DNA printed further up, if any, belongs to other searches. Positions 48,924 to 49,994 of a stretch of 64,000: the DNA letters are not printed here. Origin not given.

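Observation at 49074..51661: Intact low-GC cassette: ParB-like protein + AAA_21-type ATPase + small TOPRIM-like protein (PARIS/OLD-like module with an unusual ParB neighbour)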

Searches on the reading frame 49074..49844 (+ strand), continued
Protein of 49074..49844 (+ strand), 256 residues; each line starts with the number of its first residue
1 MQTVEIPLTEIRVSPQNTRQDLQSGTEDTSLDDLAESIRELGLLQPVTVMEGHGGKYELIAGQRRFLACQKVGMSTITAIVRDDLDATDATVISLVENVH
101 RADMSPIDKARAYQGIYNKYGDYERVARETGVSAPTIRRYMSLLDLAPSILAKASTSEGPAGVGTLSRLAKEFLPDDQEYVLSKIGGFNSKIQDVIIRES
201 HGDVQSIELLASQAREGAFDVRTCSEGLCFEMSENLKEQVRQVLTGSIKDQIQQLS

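Call 68: predict_structure(alignment_id=A2)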
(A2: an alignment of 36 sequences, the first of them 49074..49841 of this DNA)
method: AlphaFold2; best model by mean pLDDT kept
length: 256 residues; sequences in the alignment: 36
mean_pLDDT: 81.4   pTM: 0.64
mean pLDDT of the five models: 81.4, 79.6, 79.5, 79.3, 78.4
residues with pLDDT >= 90: 70; 70-90: 140; 50-70: 43; < 50: 3
segments of 3 or more residues with pLDDT < 50: none
pLDDT, mean of each block of 10 residues (from residue 1): 88 81 63 86 89 87 88 92 85 74 73 88 88 87 91 67 85 93 87 89 92 80 54 74 67 59
secondary structure, 60 per line:
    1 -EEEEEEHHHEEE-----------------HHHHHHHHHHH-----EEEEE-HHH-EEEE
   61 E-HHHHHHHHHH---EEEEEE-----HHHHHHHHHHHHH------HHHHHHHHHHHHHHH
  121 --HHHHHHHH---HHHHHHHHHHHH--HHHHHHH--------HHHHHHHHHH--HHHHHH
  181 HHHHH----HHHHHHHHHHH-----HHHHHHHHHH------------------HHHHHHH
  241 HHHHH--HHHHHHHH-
elements in order: E2-7 E11-13 H31-41 E47-51 E57-61 H63-72 E76-81 H87-99 H106-120 H123-130 H134-145 H148-154 H163-172 H175-185 H190-200 H206-215 H234-245 H248-255

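Call 70: search_solved_structures(query=A2, max_evalue=0.00001)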
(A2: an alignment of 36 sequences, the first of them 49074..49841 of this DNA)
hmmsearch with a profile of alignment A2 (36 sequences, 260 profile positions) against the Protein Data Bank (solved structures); distinct sequences matched with E-value up to 0.00001: 15.
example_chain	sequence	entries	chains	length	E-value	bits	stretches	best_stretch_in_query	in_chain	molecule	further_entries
1vz0_A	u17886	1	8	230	1.7e-30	109.4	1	28-162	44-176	Chromosome-partitioning protein Spo0J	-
4umk_A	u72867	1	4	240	2.1e-29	105.9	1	28-193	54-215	PROBABLE CHROMOSOME-PARTITIONING PROTEIN PARB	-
7ng0_A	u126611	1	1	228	3.1e-29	105.3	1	27-155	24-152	Nucleoid occlusion protein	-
7nfu_A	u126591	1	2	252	4.1e-29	104.9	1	27-155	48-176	Nucleoid occlusion protein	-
6t1f_A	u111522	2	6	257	7.5e-29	104.1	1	28-163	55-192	Chromosome-partitioning protein ParB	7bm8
7ol9_A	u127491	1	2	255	8e-28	100.7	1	27-155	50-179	Nucleoid occlusion protein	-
6sdk_A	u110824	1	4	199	5e-27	98.1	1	3-157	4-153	Stage 0 sporulation protein J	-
7bnr_A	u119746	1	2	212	1.2e-26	96.9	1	27-154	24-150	ParB family protein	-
7bnk_A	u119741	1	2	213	1.3e-26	96.8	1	27-154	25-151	ParB family protein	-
7o0n_A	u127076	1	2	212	1.9e-26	96.2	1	27-154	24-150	ParB family protein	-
8qa8_A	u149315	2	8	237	8.3e-14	54.8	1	16-174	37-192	Transcriptional repressor protein KorB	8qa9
6ryk_A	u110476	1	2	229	4.1e-09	39.4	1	30-103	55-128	ParB-like nuclease domain protein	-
6s6h_A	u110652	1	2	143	1.4e-08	37.6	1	93-163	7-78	Chromosome-partitioning protein ParB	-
6y93_A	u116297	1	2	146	6e-07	32.3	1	89-155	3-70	Nucleoid occlusion protein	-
6ky4_A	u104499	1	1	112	3.8e-06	29.7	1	26-86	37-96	Sulfiredoxin, chloroplastic/mitochondrial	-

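Call 71: fold_search(model_id=the predicted structure, library=pdb)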
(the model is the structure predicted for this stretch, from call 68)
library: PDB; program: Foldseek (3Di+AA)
matches with E <= 10: 215; with E <= 0.001: 39
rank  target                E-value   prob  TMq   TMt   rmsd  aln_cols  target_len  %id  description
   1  7bnk_A                9.4e-12  1.00  0.35  0.44  13.9       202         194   25  Crystal structure of ParB from Myxococcus xanthus bound to CDP and Monothiophosphate (released 2021-09-08)
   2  7bnr_A                1.5e-11  1.00  0.34  0.44  14.0       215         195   26  Crystal structure of a ParB Q52A mutant from Myxococcus xanthus bound to CTPyS (released 2021-09-08)
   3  7nfu_A                1.7e-11  1.00  0.56  0.63   4.2       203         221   26  Crystal structure of C-terminally truncated Geobacillus thermoleovorans nucleoid occlusion protein Noc (released 2021-02-17)
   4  7bnk_B                1.8e-11  1.00  0.34  0.44  14.0       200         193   25  Crystal structure of ParB from Myxococcus xanthus bound to CDP and Monothiophosphate (released 2021-09-08)
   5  7bnr_B                2.0e-11  1.00  0.33  0.43  14.0       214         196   26  Crystal structure of a ParB Q52A mutant from Myxococcus xanthus bound to CTPyS (released 2021-09-08)
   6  7o0n_A                2.8e-11  1.00  0.33  0.43  14.0       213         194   26  Crystal structure of a ParB E93A mutant from Myxococcus xanthus bound to CDP and monothiophosphate (released 2021-09-15)
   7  7ng0                  3.4e-11  1.00  0.36  0.45  14.0       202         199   26  Crystal structure of N- and C-terminally truncated Geobacillus thermoleovorans nucleoid occlusion protein Noc (released 2021-02-17)
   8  7nfu_B                3.8e-11  1.00  0.55  0.64   4.4       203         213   26  Crystal structure of C-terminally truncated Geobacillus thermoleovorans nucleoid occlusion protein Noc (released 2021-02-17)
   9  6sdk_A                7.3e-11  1.00  0.34  0.44  14.0       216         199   29  Crystal structure of bacterial ParB dimer bound to CDP (released 2019-10-23)
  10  1vz0_F                1.9e-10  1.00  0.53  0.69  11.2       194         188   34  Chromosome segregation protein Spo0J from Thermus thermophilus (released 2004-07-19)
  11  1vz0_C                2.8e-10  1.00  0.52  0.68  11.2       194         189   34  Chromosome segregation protein Spo0J from Thermus thermophilus (released 2004-07-19)
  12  8qa9_B                3.1e-10  1.00  0.60  0.72   4.8       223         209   22  Crystal structure of the RK2 plasmid encoded co-complex of the C-terminally truncated transcriptional repressor protei (released 2024-02-21)
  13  6sdk_B                3.8e-10  1.00  0.34  0.44  14.2       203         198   28  Crystal structure of bacterial ParB dimer bound to CDP (released 2019-10-23)
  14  1vz0_A                4.7e-10  1.00  0.52  0.69  11.2       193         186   35  Chromosome segregation protein Spo0J from Thermus thermophilus (released 2004-07-19)
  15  7ol9_B                6.0e-10  1.00  0.34  0.43  14.6       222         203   26  Crystal structure of C-terminally truncated Bacillus subtilis nucleoid occlusion protein (Noc) complexed to the Noc-bi (released 2022-03-09)
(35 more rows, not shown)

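Call 83: search_protein_families(library=pfam, proteins=[L021:4537-6384:+, L021:6884-9181:+, L021:10682-12367:-, L021:12644-13318:+, L019:3392-4606:+, L019:5341-9744:+, L019:10636-12366:-, L019:12643-13269:+, L019:15237-16232:+, L019:18716-20587:-], max_evalue=0.0001)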
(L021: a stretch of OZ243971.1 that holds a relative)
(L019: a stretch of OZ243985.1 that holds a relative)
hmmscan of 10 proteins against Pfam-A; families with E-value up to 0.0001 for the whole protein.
L021:4537-6384:+ (616 aa): 2 families
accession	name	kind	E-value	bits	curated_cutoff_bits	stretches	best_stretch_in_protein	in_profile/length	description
PF09820.16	AAA-ATPase_like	-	4.4e-48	164.2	26.1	1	69-274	3-201/201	Predicted AAA-ATPase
PF08011.17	PDDEXK_9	-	2.6e-11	43.8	25.5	1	502-589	2-99/105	PD-(D/E)XK nuclease superfamily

L021:6884-9181:+ (766 aa): 3 families
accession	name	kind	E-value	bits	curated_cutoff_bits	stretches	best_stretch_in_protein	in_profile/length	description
PF01515.24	PTA_PTB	-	3e-100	336.2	24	1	434-743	7-319/319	Phosphate acetyl/butaryl transferase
PF00390.24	malic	-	2.2e-26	93.2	23.1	1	20-150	3-181/182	Malic enzyme, N-terminal domain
PF03949.21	Malic_M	-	1.3e-19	71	23.5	1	165-361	3-231/258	Malic enzyme, NAD binding domain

L021:10682-12367:- (561 aa): 0 families

L021:12644-13318:+ (225 aa): 0 families

L019:3392-4606:+ (405 aa): 1 family
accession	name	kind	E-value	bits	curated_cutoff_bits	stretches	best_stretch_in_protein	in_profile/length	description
PF07690.21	MFS_1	-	5e-15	55.7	33.4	2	34-322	17-306/347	Major Facilitator Superfamily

L019:5341-9744:+ (1468 aa): 2 families
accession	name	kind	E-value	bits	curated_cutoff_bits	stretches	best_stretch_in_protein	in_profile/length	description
PF01943.22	Polysacc_synt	-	1.2e-23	84.4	28.2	1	961-1233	2-273/274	Polysaccharide biosynthesis protein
PF13440.11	Polysacc_synt_3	-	7.2e-17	62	23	1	986-1279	3-288/293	Polysaccharide biosynthesis protein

L019:10636-12366:- (576 aa): 0 families

L019:12643-13269:+ (209 aa): 0 families

L019:15237-16232:+ (332 aa): 0 families

L019:18716-20587:- (623 aa): 1 family
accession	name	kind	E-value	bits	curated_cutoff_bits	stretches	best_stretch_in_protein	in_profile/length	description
PF01743.26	PolyA_pol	-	1.5e-09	38.7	23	1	218-343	2-104/126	Poly A polymerase head domain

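Call 102: search_protein_families(library=padloc, alignment_id=A3, max_evalue=1e-10)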
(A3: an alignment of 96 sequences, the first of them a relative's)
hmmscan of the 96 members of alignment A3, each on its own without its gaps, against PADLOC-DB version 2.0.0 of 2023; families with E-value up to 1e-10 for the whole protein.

A. member 1, L013:8810-9814:+ (335 aa): 0 families

B. families by the number of members that match (of 96 scanned): 111 families (the first 25 are shown)
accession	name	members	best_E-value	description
PDLC03802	RTasHel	1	5.6e-119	DRT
PDLC00114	GajB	1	2.5e-105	UrvD helicase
PDLC00132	GajB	1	6.1e-95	UrvD helicase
PDLC00117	GajB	1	3.4e-77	UrvD helicase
PDLC04993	PDC-S31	1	4.4e-74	-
PDLC03339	MTase_II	1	1.6e-67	Type II methyltransferase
PDLC03354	MTase_II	1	1.8e-64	Type II methyltransferase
PDLC00103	GajB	1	5.1e-54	UrvD helicase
PDLC00127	GajB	1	9.2e-54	UrvD helicase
PDLC03371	MTase_II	1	6e-53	Type II methyltransferase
PDLC03300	MTase_II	1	2.1e-51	Type II methyltransferase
PDLC00121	GajB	1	5.9e-47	UrvD helicase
PDLC03299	MTase_II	1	1.5e-46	Type II methyltransferase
PDLC00130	GajB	1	2.8e-46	UrvD helicase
PDLC00107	GajB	1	9.2e-45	UrvD helicase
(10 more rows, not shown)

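Call 103: search_protein_families(library=pfam, proteins=[L086:8998-9792:+, L084:8986-9792:+, L061:10012-10821:+, L048:8599-9582:-, L071:8976-9983:-, L062:8985-9911:-, L026:7681-8277:+, L026:6612-7676:+], max_evalue=0.001)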
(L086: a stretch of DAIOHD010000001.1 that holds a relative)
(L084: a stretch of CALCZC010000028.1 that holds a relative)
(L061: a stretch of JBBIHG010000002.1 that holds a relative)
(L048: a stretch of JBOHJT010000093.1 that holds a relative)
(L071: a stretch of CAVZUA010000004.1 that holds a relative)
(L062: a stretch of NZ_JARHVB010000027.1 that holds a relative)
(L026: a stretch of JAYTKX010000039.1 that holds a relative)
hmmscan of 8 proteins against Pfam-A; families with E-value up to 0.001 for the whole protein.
L086:8998-9792:+ (265 aa): 7 families
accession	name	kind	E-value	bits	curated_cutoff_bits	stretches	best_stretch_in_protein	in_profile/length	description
PF13614.12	AAA_31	-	1.8e-66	223.9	27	1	6-181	1-176/177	AAA domain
PF01656.29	CbiA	-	1e-28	100.2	25.4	1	9-233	1-125/125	CobQ/CobB/MinD/ParA nucleotide binding domain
PF09140.17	MipZ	-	2.3e-12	47.2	20.7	1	8-178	2-156/262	ATPase MipZ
PF06564.18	CBP_BcsQ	-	9.6e-12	45.3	21.3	1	8-251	3-231/234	Cellulose biosynthesis protein BcsQ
PF10609.15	ParA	-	6e-11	42.7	27.1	1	6-44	3-41/246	NUBPL iron-transfer P-loop NTPase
PF00142.24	Fer4_NifH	-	2.8e-10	40.6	25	1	13-78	6-69/271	4Fe-4S iron sulfur cluster binding proteins, NifH/frxC family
PF02374.21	ArsA_ATPase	-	2.4e-07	30.7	24.3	1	12-48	6-42/305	Anion-transporting ATPase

L084:8986-9792:+ (269 aa): 7 families
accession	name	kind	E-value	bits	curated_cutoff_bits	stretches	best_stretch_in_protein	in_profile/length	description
PF13614.12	AAA_31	-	2e-66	223.7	27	1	9-184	1-176/177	AAA domain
PF01656.29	CbiA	-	2.2e-29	102.4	25.4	1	12-236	1-125/125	CobQ/CobB/MinD/ParA nucleotide binding domain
PF09140.17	MipZ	-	1.9e-12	47.5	20.7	1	11-180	2-155/262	ATPase MipZ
PF06564.18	CBP_BcsQ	-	6.6e-12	45.9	21.3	1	11-253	3-230/234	Cellulose biosynthesis protein BcsQ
PF10609.15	ParA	-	3e-11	43.7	27.1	1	9-47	3-41/246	NUBPL iron-transfer P-loop NTPase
PF00142.24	Fer4_NifH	-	1.7e-10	41.3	25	1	16-79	6-67/271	4Fe-4S iron sulfur cluster binding proteins, NifH/frxC family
PF02374.21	ArsA_ATPase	-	1.3e-07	31.6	24.3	1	15-51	6-42/305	Anion-transporting ATPase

L061:10012-10821:+ (270 aa): 8 families
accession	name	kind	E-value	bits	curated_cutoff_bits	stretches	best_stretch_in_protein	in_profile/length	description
PF13614.12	AAA_31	-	1.7e-23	83.9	27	1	4-162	2-166/177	AAA domain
PF01656.29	CbiA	-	3.6e-23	82.3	25.4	1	6-220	1-125/125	CobQ/CobB/MinD/ParA nucleotide binding domain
PF10609.15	ParA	-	3.7e-22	79.4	27.1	2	4-56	4-56/246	NUBPL iron-transfer P-loop NTPase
PF00142.24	Fer4_NifH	-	1.2e-12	48.3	25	2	10-41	6-37/271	4Fe-4S iron sulfur cluster binding proteins, NifH/frxC family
PF06564.18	CBP_BcsQ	-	1.8e-12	47.7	21.3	1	5-239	3-232/234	Cellulose biosynthesis protein BcsQ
PF09140.17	MipZ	-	6.1e-12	45.8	20.7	1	5-167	2-149/262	ATPase MipZ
PF02374.21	ArsA_ATPase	-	1.4e-07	31.5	24.3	1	5-41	3-38/305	Anion-transporting ATPase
PF07015.17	VirC1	-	4.7e-05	23.3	24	1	4-41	2-39/231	VirC1 protein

L048:8599-9582:- (327 aa): 0 families

L071:8976-9983:- (335 aa): 0 families

L062:8985-9911:- (308 aa): 0 families

L026:7681-8277:+ (199 aa): 0 families

L026:6612-7676:+ (355 aa): 0 families
